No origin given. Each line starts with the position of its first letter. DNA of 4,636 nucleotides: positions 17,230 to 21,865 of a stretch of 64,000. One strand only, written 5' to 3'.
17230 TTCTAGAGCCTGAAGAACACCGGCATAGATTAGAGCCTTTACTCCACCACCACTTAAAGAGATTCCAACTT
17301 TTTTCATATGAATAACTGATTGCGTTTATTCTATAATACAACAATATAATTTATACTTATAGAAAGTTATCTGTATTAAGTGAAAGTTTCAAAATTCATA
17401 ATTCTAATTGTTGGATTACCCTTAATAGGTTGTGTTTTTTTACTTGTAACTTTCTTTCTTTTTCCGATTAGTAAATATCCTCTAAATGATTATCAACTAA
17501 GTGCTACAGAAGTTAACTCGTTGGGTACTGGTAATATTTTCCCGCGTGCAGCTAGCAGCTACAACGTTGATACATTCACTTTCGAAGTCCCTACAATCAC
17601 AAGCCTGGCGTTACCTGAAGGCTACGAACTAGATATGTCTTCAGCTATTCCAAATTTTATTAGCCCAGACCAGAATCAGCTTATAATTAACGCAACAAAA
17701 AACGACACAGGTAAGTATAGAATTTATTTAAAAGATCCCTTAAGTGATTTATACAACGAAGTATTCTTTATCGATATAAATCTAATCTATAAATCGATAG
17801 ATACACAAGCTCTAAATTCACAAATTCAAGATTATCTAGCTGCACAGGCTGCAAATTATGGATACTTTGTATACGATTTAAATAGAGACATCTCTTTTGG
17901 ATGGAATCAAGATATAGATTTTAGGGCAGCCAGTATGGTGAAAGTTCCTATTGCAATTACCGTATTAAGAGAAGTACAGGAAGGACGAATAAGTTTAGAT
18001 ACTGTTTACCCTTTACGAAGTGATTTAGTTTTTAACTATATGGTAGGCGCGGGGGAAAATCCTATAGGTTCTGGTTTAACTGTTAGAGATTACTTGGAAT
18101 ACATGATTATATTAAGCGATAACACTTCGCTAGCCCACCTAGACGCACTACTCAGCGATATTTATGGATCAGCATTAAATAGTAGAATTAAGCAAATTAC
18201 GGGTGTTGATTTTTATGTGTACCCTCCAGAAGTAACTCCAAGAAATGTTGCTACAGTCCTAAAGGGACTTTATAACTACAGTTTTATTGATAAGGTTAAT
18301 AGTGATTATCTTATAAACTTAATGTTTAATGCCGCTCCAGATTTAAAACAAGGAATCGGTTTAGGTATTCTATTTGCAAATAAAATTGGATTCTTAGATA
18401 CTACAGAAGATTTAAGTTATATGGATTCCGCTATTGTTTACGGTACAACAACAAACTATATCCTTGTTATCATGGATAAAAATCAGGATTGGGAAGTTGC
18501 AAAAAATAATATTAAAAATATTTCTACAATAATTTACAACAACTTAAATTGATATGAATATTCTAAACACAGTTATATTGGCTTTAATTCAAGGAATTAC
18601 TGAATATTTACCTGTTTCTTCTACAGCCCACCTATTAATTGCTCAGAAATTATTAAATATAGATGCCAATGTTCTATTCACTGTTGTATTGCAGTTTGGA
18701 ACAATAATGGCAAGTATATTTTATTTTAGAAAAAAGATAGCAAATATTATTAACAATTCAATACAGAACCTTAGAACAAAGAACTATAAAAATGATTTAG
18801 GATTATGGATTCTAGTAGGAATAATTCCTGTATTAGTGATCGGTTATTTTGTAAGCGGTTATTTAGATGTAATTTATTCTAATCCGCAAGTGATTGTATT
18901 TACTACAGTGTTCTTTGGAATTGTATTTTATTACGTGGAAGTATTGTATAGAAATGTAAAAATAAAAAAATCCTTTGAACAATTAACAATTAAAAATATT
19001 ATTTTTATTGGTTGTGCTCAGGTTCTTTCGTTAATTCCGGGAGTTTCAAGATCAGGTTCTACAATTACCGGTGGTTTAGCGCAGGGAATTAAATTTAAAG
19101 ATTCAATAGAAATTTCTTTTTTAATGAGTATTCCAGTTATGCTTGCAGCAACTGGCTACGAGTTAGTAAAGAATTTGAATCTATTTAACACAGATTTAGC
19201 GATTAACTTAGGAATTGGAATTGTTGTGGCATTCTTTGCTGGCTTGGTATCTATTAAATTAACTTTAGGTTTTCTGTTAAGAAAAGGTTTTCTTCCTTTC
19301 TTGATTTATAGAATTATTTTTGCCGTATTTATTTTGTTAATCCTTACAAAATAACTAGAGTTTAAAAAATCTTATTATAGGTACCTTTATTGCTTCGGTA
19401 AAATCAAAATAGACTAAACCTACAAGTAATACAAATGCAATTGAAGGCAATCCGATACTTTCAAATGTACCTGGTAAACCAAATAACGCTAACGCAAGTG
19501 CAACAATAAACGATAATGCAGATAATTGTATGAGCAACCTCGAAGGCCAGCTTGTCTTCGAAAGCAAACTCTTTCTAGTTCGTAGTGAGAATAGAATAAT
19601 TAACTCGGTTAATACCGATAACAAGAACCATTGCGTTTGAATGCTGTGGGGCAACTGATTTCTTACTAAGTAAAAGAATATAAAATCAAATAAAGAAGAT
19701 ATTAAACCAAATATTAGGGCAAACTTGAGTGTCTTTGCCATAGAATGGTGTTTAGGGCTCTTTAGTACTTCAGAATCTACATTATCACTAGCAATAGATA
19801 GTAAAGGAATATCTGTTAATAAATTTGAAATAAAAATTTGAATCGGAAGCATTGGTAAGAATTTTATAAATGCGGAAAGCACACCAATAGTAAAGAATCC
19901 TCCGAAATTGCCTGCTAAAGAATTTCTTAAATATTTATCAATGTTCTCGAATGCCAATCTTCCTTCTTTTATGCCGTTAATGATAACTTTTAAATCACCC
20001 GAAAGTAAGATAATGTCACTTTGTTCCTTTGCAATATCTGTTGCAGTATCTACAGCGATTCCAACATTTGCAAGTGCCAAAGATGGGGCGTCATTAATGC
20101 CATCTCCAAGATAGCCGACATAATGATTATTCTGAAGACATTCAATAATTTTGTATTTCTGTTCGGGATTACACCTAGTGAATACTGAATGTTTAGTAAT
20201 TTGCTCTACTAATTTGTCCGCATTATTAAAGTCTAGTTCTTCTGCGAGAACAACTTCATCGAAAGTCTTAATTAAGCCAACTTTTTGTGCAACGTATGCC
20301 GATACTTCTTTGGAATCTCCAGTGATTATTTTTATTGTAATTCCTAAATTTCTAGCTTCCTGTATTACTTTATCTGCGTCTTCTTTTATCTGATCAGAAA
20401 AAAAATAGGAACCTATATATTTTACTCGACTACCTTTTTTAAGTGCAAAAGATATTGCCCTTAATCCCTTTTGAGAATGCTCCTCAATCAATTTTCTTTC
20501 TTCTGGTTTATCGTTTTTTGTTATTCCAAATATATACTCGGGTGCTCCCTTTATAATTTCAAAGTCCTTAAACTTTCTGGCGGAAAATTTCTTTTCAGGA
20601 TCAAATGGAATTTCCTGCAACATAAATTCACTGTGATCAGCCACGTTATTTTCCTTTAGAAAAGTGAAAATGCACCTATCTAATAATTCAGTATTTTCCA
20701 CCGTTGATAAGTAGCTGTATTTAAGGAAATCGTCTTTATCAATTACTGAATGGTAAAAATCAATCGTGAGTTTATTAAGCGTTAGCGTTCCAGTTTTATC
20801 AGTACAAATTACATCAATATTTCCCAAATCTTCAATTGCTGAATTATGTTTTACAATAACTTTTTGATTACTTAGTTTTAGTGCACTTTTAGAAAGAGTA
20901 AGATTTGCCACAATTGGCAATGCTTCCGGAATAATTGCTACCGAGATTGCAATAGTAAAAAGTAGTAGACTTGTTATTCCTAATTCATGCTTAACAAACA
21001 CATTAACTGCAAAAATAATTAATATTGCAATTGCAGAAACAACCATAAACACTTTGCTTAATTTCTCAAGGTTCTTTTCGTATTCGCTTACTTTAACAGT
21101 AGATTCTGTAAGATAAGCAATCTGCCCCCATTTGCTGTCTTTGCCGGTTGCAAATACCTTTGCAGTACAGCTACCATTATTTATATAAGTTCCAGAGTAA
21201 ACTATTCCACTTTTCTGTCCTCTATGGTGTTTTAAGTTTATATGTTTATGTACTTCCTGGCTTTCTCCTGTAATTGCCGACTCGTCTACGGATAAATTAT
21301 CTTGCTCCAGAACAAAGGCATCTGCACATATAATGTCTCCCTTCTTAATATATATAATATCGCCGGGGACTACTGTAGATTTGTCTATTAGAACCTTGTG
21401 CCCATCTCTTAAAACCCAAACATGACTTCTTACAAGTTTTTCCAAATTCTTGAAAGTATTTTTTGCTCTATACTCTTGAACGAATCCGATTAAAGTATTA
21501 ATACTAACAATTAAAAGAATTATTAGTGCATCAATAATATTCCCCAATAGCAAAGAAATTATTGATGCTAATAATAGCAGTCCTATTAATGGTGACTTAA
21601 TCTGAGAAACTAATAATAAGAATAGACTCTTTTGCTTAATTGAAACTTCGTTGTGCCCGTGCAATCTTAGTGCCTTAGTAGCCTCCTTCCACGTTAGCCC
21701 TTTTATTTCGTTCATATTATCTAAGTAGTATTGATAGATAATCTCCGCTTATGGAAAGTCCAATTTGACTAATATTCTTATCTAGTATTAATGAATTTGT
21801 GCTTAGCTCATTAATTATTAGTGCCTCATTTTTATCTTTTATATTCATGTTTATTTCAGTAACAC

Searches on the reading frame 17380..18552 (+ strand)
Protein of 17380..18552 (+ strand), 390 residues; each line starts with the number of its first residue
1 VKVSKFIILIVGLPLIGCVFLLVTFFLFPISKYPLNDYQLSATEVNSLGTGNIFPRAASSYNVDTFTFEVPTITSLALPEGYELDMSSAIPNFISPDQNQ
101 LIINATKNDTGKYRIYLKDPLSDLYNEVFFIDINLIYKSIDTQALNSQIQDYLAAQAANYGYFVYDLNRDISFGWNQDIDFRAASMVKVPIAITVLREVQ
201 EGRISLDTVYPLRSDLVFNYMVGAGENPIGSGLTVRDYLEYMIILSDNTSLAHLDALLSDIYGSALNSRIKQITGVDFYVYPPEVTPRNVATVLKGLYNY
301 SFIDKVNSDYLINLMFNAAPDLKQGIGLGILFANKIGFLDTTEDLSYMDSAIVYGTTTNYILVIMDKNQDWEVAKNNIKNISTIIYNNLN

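Call 18: search_protein_families(library=ncbifam, proteins=[window:17380-18552:+], max_evalue=0.00001)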
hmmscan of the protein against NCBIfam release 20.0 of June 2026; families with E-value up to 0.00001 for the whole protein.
window:17380-18552:+ (390 aa): 9 families
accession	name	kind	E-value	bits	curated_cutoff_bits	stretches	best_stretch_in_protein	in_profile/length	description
NF033103.1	bla_class_A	equivalog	4.9e-17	61.9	200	1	149-263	2-113/257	class A beta-lactamase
NF012099.1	SubclassA2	equivalog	3.3e-11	42.8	320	1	145-389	2-270/275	class A beta-lactamase, subclass A2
NF000390.2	blaVEB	exception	3.4e-10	39.4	670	1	134-254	17-139/299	VEB family extended-spectrum class A beta-lactamase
NF050797.1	blaCESS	exception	2.3e-08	33.7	525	1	160-261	51-151/296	CESS family extended-spectrum class A beta-lactamase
NF000232.1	lactamase_L2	exception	8.2e-08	32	540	1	154-252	52-149/303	L2 family extended-spectrum class A beta-lactamase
NF000447.2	bla-A_Chryseo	exception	3.9e-07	29.5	510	0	138-251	15-131/292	CGA/CIA family class A beta-lactamase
NF041590.1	blaCAE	exception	4.6e-07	29.3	625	1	159-253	48-143/300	CAE family broad-spectrum class A beta-lactamase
NF041445.1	blaRATA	exception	6e-07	28.9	660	1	138-255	21-141/302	RATA family class A beta-lactamase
NF047556.1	blaACA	exception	1.3e-06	27.9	592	1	158-252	50-145/298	ACA family class A beta-lactamase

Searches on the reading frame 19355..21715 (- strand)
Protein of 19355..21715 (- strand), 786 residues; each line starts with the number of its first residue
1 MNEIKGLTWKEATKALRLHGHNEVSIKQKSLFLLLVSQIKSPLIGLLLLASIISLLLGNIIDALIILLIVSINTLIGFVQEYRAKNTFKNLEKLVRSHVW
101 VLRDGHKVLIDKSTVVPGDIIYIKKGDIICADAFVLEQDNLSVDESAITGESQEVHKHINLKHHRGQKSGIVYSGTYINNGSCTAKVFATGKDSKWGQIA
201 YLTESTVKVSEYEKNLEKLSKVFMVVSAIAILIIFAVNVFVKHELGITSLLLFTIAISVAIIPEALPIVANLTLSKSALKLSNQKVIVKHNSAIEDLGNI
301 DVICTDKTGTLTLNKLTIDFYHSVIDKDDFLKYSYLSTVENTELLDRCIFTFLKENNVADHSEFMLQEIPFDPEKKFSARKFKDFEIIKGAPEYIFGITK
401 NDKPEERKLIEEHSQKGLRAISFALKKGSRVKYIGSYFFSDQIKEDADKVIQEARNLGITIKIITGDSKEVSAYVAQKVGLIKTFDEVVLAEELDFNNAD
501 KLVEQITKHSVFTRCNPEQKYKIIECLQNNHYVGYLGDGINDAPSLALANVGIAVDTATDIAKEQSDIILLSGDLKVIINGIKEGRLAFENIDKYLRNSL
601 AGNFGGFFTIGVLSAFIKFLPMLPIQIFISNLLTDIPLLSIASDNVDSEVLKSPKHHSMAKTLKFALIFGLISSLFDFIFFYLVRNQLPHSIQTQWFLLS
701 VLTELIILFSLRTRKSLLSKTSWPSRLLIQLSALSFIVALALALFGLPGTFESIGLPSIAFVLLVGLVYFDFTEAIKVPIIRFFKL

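Call 18: search_protein_families(library=ncbifam, proteins=[window:19355-21715:-], max_evalue=0.00001)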
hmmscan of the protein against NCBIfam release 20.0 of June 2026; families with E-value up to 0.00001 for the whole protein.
window:19355-21715:- (786 aa): 21 families
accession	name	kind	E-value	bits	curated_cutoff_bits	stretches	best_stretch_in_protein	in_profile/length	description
TIGR01524.1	ATPase-IIIB_Mg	equivalog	9.5e-136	453.8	610.75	1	5-784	32-864/867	magnesium-translocating P-type ATPase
TIGR01647.1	ATPase-IIIA_H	equivalog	1.2e-135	453.6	615.5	1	6-739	1-749/755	plasma-membrane proton-efflux P-type ATPase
NF011702.0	PRK15122.1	subfamily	1.1e-116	390.9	975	2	435-784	547-903/907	magnesium-translocating P-type ATPase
TIGR01522.1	ATPase-IIA2_Ca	equivalog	4.8e-107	358.8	798.3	2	5-322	22-341/854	calcium-transporting P-type ATPase, PMR1-type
TIGR01116.1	ATPase-IIA1_Ca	equivalog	2.7e-88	297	703.4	2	36-318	2-283/799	calcium-translocating P-type ATPase, SERCA-type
TIGR01525.1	ATPase-IB_hvy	subfamily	6.8e-77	259.6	346.25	2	46-484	4-430/560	heavy metal translocating P-type ATPase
TIGR01494.1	ATPase_P-type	subfamily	1.9e-76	257.4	62.3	3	66-319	2-230/478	HAD-IC family P-type ATPase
TIGR01523.1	ATPase-IID_K-Na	equivalog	3.1e-70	236.9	645.05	3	5-220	25-247/997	potassium/sodium efflux P-type ATPase, fungal-type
TIGR01517.1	ATPase-IIB_Ca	equivalog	6.5e-70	236.3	507.05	2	4-318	53-378/882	calcium-translocating P-type ATPase, PMCA-type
TIGR01106.1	ATPase-IIC_X-K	subfamily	3.4e-56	190.7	946.1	2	60-319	104-363/997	Na,H/K antiporter P-type ATPase subunit alpha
TIGR01512.1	ATPase-IB2_Cd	subfamily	1.3e-55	189.1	313.5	3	46-322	4-256/494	cadmium family heavy metal-translocating P-type ATPase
TIGR01657.1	P-ATPase-V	hypoth_equivalog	7.2e-53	179.4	618.25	3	4-338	137-486/1055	ATP13A2 family polyamine export P-type ATPase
TIGR01511.1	ATPase-IB1_Cu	subfamily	2e-49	168.9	397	3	64-324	47-285/542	copper-translocating P-type ATPase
NF008262.1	PRK11033.1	equivalog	2.6e-37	128.7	1005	2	45-481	180-598/731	zinc/cadmium/mercury/lead-transporting ATPase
TIGR01497.1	kdpB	equivalog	3.7e-35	121.2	527.9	2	61-483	68-487/675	potassium-transporting ATPase subunit KdpB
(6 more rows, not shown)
